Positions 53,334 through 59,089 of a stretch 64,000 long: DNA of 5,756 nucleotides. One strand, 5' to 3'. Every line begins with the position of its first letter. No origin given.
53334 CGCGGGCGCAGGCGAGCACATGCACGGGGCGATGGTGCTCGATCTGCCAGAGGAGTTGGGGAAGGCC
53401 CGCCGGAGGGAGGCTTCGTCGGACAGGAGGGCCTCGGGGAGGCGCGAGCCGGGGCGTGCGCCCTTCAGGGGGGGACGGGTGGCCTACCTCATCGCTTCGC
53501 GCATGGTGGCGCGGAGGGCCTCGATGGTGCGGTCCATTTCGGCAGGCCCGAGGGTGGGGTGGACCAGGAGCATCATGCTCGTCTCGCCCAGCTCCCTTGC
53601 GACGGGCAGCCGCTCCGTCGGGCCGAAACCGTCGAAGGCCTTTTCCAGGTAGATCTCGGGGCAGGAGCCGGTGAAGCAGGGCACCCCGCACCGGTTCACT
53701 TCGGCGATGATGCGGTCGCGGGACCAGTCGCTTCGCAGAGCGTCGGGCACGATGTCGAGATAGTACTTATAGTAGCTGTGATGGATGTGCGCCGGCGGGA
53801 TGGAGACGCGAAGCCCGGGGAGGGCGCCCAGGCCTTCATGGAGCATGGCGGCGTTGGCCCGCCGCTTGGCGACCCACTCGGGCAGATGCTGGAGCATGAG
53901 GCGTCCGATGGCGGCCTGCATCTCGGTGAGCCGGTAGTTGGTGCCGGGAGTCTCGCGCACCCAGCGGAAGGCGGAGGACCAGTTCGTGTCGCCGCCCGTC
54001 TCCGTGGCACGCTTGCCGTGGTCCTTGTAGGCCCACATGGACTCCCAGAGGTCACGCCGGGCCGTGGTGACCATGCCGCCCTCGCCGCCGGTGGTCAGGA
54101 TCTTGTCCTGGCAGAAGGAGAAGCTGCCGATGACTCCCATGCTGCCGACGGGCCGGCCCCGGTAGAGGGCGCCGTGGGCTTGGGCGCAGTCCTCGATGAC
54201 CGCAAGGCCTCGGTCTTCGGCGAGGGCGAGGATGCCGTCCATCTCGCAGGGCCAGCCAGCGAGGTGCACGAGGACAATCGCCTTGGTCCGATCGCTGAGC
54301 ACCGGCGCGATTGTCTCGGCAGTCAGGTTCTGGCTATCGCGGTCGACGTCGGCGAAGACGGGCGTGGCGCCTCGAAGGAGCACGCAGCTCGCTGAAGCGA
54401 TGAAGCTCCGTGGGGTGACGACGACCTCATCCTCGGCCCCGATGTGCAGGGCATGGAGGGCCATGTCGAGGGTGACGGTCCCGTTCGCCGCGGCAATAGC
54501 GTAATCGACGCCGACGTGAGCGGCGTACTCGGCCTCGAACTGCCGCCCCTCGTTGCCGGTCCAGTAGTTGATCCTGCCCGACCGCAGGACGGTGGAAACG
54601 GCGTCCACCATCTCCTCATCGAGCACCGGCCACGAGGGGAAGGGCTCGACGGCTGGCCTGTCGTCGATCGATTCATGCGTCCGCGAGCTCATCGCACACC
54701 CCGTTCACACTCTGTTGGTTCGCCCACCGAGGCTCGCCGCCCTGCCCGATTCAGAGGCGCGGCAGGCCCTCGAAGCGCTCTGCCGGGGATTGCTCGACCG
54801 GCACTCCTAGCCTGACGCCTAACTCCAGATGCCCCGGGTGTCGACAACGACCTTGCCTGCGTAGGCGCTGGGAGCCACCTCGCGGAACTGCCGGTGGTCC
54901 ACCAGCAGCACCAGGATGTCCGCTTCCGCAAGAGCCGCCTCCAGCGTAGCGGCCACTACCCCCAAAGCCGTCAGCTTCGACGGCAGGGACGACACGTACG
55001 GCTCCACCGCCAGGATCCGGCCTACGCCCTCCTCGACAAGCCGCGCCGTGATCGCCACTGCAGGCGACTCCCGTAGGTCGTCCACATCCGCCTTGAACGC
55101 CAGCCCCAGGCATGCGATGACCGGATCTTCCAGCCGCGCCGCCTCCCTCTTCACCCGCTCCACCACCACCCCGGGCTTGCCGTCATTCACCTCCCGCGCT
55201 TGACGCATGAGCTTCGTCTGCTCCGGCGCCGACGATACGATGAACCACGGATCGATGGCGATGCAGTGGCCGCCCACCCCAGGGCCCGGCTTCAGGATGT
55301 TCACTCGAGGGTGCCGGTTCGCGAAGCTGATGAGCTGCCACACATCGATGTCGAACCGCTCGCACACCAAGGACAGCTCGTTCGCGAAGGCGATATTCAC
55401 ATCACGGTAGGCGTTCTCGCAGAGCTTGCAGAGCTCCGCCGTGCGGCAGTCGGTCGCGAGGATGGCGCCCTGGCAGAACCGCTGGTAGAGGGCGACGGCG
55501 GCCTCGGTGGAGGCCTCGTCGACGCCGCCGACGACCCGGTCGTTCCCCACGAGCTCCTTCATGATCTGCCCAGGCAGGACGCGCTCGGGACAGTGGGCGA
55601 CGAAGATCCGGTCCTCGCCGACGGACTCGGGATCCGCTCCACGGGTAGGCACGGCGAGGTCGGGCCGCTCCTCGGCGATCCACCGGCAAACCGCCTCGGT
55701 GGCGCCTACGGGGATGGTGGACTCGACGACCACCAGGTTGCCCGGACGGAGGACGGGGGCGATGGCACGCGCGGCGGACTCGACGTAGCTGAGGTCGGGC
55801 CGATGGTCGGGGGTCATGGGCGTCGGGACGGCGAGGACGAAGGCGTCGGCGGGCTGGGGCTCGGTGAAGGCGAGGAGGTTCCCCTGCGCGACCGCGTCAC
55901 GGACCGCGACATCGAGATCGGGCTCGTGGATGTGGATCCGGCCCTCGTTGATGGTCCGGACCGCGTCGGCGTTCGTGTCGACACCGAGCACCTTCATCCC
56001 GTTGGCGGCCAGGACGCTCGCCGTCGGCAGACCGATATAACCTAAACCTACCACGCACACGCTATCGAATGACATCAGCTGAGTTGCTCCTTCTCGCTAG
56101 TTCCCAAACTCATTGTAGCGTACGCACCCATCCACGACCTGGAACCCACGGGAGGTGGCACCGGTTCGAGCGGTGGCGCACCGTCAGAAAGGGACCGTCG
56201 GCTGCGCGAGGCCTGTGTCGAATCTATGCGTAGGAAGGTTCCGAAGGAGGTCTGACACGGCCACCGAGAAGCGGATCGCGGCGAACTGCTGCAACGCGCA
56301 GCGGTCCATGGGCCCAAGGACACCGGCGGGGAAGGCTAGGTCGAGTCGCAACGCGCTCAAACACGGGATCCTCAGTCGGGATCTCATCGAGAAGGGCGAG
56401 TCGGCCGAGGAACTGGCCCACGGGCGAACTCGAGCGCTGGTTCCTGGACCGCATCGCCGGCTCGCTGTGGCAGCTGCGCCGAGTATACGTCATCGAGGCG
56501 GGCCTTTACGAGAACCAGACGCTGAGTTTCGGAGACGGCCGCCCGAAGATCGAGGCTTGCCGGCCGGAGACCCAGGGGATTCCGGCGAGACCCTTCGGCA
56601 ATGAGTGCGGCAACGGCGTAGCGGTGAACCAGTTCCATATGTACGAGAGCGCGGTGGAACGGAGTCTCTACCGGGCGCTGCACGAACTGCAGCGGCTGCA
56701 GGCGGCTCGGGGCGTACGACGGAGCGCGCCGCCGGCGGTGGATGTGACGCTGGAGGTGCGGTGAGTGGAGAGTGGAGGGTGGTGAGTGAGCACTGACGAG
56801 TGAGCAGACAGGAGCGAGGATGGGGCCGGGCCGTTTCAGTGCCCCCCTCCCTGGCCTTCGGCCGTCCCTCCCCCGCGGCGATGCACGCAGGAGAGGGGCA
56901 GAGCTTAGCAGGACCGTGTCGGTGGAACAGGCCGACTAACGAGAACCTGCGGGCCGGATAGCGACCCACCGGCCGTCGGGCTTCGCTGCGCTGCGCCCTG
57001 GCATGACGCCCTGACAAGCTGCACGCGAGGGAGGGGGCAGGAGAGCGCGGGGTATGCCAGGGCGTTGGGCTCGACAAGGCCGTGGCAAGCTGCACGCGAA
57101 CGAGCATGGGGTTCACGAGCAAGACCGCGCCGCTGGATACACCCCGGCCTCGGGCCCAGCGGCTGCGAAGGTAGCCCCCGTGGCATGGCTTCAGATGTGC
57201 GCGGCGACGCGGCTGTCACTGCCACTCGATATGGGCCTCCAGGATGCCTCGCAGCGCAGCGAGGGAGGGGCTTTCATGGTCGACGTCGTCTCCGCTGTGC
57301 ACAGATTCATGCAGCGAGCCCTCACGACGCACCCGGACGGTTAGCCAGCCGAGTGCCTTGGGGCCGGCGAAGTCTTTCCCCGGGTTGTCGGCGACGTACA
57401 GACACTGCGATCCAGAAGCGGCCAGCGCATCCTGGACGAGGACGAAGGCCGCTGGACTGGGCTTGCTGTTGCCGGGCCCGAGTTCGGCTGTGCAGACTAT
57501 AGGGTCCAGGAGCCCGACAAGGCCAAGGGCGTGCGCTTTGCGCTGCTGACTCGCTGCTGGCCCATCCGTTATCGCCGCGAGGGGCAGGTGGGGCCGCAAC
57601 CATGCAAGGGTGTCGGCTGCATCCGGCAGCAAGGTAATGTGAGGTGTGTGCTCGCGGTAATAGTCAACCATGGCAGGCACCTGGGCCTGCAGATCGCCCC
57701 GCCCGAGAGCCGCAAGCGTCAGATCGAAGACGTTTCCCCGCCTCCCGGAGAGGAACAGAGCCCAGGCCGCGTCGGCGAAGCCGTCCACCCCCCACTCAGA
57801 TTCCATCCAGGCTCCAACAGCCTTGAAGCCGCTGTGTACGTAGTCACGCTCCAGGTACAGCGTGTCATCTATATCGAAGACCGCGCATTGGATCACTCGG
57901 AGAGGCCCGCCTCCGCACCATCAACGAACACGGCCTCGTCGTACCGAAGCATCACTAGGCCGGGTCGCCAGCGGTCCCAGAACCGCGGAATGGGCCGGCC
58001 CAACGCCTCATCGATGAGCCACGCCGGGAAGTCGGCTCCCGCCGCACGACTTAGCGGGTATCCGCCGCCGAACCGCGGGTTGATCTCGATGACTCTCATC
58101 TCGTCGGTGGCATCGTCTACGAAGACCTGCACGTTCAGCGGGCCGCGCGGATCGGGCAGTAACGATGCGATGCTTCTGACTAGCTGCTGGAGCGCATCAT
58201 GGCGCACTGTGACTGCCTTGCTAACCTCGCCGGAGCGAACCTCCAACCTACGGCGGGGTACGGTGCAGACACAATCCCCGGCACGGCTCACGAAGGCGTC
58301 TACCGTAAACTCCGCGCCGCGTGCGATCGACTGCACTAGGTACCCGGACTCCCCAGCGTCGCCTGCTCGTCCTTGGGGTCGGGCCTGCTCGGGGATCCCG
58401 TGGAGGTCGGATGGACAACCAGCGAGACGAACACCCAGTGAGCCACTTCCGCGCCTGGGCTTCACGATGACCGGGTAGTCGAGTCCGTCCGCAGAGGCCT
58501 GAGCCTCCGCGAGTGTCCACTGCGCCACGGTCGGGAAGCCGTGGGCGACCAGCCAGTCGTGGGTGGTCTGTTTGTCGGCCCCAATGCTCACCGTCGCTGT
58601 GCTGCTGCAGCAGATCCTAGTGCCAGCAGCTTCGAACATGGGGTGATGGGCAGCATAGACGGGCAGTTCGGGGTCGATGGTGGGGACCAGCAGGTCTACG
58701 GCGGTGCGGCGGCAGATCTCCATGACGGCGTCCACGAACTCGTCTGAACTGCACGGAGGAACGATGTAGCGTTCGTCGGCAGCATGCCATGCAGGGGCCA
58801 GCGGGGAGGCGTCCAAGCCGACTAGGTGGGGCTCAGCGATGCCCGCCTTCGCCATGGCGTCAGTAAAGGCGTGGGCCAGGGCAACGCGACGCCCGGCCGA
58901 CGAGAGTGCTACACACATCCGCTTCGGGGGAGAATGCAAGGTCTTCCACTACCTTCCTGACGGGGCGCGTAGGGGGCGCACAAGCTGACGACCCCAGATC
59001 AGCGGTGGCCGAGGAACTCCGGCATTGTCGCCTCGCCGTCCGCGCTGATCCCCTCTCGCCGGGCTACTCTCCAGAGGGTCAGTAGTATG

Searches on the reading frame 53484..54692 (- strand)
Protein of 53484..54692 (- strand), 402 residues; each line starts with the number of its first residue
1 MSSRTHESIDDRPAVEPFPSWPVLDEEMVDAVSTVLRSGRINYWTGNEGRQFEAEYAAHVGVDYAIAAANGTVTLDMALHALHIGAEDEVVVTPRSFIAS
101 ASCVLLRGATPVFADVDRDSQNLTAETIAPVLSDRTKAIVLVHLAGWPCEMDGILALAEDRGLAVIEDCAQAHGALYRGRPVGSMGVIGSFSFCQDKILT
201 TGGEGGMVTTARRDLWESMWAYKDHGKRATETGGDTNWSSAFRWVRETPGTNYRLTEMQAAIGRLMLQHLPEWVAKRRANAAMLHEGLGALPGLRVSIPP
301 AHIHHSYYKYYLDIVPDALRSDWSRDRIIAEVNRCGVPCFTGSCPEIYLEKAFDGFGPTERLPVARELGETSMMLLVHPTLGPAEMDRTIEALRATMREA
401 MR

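Call 8: search_protein_families(library=pfam, proteins=[window:53484-54692:-], max_evalue=0.001)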
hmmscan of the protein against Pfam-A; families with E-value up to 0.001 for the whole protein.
window:53484-54692:- (402 aa): 1 family
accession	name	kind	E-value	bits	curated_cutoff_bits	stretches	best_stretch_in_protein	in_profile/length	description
PF01041.23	DegT_DnrJ_EryC1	-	9.7e-90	301.8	19.8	1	24-394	3-360/360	DegT/DnrJ/EryC1/StrS aminotransferase family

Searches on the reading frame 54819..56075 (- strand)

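Call 8: search_protein_families(library=pfam, proteins=[window:54819-56075:-], max_evalue=0.001)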
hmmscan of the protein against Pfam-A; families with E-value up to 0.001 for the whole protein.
window:54819-56075:- (418 aa): 8 families
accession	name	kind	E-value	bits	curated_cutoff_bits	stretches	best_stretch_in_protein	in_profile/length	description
PF03721.20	UDPG_MGDP_dh_N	-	1.1e-50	172.3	27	1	6-193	3-183/187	UDP-glucose/GDP-mannose dehydrogenase family, NAD binding domain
PF00984.24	UDPG_MGDP_dh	-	3.7e-28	97.9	25.4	1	211-298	1-93/94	UDP-glucose/GDP-mannose dehydrogenase family, central domain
PF03720.21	UDPG_MGDP_dh_C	-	1.6e-22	80.3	30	1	321-417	1-101/103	UDP-glucose/GDP-mannose dehydrogenase family, UDP binding domain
PF02826.25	2-Hacid_dh_C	-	1e-06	28.7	25.1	0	5-45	38-78/178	D-isomer specific 2-hydroxyacid dehydrogenase, NAD binding domain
PF03446.21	NAD_binding_2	-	2.8e-05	24.6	21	1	6-135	2-109/161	NAD binding domain of 6-phosphogluconate dehydrogenase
PF03807.23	F420_oxidored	-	0.0003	21.7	21.6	0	340-413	12-91/94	NADP oxidoreductase coenzyme F420-dependent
PF02558.23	ApbA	-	0.00036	20.6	22.2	0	6-86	1-77/150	Ketopantoate reductase PanE/ApbA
PF01210.29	NAD_Gly3P_dh_N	-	0.00037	21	23.1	0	6-85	2-79/158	NAD-dependent glycerol-3-phosphate dehydrogenase N-terminus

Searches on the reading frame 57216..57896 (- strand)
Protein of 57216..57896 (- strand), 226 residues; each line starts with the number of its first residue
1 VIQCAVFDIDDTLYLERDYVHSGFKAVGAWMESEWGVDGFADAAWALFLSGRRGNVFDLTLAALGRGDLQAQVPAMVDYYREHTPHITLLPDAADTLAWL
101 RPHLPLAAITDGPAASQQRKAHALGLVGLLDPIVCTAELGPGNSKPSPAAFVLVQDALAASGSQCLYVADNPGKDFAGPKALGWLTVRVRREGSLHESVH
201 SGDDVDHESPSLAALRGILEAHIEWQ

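Call 8: search_protein_families(library=pfam, proteins=[window:57216-57896:-], max_evalue=0.001)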
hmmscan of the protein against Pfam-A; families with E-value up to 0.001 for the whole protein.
window:57216-57896:- (226 aa): 3 families
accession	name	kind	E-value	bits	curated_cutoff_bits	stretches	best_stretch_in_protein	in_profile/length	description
PF00702.32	Hydrolase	-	5.5e-16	60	26.4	1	2-183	1-191/191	haloacid dehalogenase-like hydrolase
PF13419.12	HAD_2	-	4.4e-09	37.1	23.8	1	6-186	2-175/178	Haloacid dehalogenase-like hydrolase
PF13242.12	Hydrolase_like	-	0.00035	20.9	22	1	144-200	3-59/75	HAD-hyrolase-like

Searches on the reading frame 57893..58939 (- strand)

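Call 8: search_protein_families(library=pfam, proteins=[window:57893-58939:-], max_evalue=0.001)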
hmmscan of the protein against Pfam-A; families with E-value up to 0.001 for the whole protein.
window:57893-58939:- (348 aa): 5 families
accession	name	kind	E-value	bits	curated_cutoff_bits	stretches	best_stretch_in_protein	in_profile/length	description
PF21360.3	PylC-like_N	-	7.3e-20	71.4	27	1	10-109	1-95/96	PylC-like, N-terminal domain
PF15632.11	ATPgrasp_Ter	-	2.8e-15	56.7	29.1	1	200-315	5-111/131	ATP-grasp in the biosynthetic pathway with Ter operon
PF02655.19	ATP-grasp_3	-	3.2e-13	50.5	23.2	1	121-292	2-159/160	ATP-grasp domain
PF13535.11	ATP-grasp_4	-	8e-11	42.2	27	1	154-292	2-155/160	ATP-grasp domain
PF02786.22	CPSase_L_D2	-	3.8e-09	36.8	19.8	1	133-314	18-205/211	Carbamoyl-phosphate synthase L chain, ATP binding domain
